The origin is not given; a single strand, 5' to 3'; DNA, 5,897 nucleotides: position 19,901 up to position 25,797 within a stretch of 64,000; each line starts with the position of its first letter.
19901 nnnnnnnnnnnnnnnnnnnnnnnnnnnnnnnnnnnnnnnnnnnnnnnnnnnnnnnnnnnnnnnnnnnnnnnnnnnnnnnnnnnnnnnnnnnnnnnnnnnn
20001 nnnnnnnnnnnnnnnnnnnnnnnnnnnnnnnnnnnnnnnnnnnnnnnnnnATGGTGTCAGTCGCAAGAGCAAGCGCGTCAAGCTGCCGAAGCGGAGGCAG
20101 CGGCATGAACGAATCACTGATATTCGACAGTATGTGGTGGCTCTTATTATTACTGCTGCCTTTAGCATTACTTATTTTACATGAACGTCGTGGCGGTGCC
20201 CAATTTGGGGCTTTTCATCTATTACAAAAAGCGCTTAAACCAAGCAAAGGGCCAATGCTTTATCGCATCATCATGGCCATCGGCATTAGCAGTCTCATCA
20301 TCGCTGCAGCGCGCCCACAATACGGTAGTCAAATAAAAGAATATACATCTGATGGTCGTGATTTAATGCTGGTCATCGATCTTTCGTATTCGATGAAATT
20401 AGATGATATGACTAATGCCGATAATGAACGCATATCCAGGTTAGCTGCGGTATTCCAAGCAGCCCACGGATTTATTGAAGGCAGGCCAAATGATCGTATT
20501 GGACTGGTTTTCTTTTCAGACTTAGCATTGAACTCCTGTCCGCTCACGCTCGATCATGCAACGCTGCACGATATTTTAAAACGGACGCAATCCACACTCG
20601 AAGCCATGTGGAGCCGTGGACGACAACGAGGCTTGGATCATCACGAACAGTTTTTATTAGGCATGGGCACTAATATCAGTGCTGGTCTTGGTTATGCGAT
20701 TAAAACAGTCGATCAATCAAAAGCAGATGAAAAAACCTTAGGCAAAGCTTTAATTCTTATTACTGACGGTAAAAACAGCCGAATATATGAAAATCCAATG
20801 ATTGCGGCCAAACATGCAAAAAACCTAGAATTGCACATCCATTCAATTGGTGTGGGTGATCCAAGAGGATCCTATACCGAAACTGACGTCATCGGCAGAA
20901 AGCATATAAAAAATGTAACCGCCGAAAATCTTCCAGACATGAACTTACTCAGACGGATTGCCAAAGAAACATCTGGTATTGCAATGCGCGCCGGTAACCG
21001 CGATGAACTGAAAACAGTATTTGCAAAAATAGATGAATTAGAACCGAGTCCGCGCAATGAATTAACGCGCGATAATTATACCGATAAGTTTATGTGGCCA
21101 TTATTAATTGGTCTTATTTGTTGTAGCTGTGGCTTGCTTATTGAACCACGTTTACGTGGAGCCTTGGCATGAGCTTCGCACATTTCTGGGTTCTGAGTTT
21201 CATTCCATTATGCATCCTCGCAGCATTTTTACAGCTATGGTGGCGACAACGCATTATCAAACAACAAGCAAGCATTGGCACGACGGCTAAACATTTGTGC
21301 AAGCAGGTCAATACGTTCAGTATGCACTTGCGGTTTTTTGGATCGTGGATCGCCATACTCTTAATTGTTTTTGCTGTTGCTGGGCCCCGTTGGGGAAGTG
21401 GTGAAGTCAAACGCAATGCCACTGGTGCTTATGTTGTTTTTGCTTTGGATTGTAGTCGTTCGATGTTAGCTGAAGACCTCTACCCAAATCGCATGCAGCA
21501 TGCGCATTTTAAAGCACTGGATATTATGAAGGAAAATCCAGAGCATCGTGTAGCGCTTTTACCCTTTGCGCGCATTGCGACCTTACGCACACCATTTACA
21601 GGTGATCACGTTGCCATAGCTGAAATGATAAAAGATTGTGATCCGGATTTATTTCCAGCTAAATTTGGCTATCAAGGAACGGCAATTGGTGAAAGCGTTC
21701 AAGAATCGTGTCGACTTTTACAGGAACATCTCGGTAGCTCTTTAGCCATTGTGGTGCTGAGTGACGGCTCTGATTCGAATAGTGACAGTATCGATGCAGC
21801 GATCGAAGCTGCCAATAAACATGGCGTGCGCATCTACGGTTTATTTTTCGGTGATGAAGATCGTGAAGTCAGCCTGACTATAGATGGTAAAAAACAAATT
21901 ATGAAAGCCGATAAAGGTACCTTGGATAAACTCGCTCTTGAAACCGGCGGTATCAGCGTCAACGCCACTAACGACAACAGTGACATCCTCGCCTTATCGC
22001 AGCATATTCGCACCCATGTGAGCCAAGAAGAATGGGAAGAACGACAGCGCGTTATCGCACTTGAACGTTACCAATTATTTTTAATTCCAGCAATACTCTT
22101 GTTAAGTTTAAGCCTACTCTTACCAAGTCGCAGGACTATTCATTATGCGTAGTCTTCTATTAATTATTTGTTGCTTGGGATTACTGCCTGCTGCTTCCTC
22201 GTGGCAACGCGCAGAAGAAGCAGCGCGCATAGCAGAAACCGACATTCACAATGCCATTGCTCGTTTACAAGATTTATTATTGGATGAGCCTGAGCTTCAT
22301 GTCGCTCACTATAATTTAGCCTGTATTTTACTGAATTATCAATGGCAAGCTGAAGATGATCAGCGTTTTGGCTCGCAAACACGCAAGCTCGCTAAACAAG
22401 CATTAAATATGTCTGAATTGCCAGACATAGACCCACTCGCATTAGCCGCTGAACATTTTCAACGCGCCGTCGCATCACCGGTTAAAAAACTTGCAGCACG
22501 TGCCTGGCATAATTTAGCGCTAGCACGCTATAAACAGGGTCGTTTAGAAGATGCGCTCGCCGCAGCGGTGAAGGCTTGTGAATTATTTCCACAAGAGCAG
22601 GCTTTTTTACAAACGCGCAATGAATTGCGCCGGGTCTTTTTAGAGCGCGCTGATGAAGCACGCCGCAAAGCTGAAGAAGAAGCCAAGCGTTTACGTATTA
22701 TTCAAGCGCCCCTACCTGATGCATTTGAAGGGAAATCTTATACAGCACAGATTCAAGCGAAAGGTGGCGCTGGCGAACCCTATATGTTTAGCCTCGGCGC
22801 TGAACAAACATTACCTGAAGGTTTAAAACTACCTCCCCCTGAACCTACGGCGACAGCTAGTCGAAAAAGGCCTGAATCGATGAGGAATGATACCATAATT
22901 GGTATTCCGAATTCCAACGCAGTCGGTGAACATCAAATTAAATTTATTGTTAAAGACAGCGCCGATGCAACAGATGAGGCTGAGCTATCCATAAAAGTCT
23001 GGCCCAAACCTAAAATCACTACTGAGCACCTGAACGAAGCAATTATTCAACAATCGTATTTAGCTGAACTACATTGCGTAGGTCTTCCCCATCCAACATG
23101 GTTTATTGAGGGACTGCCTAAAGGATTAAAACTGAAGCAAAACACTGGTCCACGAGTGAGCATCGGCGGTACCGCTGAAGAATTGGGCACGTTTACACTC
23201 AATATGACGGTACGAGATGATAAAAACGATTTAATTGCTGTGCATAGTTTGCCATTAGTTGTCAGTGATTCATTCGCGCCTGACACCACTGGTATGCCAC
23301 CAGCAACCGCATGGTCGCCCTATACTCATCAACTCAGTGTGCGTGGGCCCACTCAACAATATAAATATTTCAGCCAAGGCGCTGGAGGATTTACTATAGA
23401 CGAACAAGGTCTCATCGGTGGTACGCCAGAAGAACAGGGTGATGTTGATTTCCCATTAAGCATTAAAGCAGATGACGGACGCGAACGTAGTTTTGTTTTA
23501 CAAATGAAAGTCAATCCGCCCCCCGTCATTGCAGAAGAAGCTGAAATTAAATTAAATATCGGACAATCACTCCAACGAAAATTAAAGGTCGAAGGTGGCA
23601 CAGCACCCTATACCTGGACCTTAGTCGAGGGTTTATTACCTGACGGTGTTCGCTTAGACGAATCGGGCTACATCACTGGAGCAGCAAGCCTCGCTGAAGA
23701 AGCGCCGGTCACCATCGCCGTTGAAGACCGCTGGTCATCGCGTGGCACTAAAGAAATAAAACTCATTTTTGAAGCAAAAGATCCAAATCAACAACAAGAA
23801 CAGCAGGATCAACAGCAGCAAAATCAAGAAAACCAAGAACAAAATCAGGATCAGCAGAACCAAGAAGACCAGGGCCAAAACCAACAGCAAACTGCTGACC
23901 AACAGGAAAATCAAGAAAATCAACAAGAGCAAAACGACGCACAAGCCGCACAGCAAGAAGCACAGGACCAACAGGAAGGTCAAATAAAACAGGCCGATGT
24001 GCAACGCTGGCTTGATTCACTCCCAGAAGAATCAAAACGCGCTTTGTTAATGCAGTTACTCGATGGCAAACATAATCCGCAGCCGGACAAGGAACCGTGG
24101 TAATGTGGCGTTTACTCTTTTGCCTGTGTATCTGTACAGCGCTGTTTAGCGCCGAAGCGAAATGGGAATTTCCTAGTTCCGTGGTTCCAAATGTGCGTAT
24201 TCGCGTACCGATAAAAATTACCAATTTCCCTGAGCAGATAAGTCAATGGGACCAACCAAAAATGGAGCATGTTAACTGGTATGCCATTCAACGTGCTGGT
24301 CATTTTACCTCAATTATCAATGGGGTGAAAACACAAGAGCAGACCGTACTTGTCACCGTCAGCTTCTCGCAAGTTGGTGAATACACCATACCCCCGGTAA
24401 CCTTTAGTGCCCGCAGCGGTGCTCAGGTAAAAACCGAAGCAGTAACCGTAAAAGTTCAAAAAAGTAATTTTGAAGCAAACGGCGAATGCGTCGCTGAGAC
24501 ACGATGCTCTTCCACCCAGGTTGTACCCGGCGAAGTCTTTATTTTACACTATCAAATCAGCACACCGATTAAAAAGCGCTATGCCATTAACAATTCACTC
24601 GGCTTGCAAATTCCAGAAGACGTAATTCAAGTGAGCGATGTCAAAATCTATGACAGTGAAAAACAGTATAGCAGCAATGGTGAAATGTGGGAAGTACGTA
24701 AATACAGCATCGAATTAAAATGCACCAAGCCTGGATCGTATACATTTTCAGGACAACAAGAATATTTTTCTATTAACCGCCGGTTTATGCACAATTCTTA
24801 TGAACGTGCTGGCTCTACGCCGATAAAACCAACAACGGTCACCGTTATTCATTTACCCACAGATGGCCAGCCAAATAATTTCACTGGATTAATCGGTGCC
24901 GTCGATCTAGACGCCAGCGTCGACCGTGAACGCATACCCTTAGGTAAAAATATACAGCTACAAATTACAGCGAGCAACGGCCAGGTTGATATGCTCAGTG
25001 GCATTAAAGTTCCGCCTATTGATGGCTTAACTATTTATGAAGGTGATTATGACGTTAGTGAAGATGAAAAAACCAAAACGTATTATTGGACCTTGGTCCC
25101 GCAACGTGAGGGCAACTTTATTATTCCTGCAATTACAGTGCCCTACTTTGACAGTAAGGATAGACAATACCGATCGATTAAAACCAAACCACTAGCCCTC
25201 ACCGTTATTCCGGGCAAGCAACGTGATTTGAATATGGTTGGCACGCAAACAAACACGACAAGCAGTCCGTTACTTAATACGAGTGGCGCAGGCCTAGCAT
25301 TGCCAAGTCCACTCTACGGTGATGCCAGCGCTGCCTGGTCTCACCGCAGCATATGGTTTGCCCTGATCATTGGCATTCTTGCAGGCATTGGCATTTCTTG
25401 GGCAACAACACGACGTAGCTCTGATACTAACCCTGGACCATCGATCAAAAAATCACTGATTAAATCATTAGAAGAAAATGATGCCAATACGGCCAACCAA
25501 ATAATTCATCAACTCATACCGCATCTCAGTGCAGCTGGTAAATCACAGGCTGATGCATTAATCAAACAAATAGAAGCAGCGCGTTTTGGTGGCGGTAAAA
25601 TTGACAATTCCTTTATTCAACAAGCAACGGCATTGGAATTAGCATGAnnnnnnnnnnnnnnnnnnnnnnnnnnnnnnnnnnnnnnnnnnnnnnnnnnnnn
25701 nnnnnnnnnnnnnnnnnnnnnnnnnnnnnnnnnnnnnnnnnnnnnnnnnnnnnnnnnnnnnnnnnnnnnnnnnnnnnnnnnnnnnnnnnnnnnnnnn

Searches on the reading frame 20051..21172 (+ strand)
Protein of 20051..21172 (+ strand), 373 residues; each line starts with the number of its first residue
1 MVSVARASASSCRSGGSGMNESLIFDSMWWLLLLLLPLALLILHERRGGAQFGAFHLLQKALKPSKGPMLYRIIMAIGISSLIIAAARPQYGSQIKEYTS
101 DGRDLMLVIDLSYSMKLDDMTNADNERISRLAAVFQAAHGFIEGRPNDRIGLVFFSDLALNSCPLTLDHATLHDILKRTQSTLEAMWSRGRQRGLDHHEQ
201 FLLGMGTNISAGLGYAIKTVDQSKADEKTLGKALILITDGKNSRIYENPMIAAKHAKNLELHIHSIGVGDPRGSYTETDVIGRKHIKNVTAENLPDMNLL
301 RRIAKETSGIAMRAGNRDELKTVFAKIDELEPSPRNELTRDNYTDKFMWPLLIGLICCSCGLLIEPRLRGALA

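Call 91: search_protein_families(library=pfam, proteins=[window:20051-21172:+], max_evalue=0.00001)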
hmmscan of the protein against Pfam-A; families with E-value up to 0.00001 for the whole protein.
window:20051-21172:+ (373 aa): 2 families
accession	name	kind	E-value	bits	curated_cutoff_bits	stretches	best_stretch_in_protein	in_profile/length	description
PF13519.12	VWA_2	-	2.5e-12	47.8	27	1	105-241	1-107/107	von Willebrand factor type A domain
PF00092.34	VWA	-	4.7e-11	43.6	23.8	1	104-319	1-167/174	von Willebrand factor type A domain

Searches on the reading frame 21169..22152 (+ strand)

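Call 91: search_protein_families(library=pfam, proteins=[window:21169-22152:+], max_evalue=0.00001)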
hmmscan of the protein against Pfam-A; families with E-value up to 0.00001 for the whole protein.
window:21169-22152:+ (327 aa): 2 families
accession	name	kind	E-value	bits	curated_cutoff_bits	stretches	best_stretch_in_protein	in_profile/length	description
PF13519.12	VWA_2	-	7.4e-13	49.5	27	1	89-200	1-106/107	von Willebrand factor type A domain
PF00092.34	VWA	-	1.6e-07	32.1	23.8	1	89-236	2-147/174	von Willebrand factor type A domain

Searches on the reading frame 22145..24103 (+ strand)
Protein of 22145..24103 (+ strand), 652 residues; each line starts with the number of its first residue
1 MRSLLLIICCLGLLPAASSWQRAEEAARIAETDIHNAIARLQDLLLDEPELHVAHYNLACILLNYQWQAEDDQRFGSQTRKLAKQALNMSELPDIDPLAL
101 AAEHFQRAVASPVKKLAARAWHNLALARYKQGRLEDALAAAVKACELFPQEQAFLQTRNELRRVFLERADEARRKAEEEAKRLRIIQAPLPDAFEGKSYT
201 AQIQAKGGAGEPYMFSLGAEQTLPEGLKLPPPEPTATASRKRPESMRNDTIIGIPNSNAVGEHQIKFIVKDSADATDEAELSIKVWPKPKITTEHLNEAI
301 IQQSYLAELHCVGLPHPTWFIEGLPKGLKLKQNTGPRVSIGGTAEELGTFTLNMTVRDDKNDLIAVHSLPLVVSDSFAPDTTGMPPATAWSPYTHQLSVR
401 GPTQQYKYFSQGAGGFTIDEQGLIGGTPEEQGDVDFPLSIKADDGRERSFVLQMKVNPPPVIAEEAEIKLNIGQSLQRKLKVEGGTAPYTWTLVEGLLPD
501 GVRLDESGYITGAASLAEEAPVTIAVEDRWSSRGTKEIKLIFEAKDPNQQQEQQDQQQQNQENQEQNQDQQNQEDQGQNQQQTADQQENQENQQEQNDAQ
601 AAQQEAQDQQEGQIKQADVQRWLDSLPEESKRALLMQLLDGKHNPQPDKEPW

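Call 91: search_protein_families(library=pfam, proteins=[window:22145-24103:+], max_evalue=0.00001)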
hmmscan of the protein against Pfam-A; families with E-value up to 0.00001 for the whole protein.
window:22145-24103:+ (652 aa): 1 family
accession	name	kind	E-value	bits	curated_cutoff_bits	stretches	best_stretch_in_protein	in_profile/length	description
PF05345.18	He_PIG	-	1.8e-13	51.2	24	0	462-529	4-82/96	Putative Ig domain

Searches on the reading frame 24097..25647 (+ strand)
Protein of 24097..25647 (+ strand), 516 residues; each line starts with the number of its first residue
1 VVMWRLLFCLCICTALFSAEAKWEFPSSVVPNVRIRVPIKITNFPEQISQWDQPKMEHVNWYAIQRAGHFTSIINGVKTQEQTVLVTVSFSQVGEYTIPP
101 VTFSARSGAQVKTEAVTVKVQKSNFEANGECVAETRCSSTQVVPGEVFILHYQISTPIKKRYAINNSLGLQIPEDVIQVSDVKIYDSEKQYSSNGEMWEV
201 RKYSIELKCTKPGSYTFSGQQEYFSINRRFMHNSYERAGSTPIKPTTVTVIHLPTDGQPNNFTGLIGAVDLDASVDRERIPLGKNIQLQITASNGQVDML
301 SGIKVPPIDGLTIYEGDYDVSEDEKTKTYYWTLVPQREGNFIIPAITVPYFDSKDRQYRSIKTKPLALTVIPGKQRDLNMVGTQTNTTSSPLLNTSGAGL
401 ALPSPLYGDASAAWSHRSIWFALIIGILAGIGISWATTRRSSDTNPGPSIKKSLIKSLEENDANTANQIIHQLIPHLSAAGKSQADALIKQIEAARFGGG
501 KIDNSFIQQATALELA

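Call 91: search_protein_families(library=pfam, proteins=[window:24097-25647:+], max_evalue=0.00001)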
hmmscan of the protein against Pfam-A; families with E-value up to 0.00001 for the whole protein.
window:24097-25647:+ (516 aa): 1 family
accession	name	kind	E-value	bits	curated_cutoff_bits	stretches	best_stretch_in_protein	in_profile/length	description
PF13584.12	BatD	-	3.2e-27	95.4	24.1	2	273-370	1-92/92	BatD DUF11 like domain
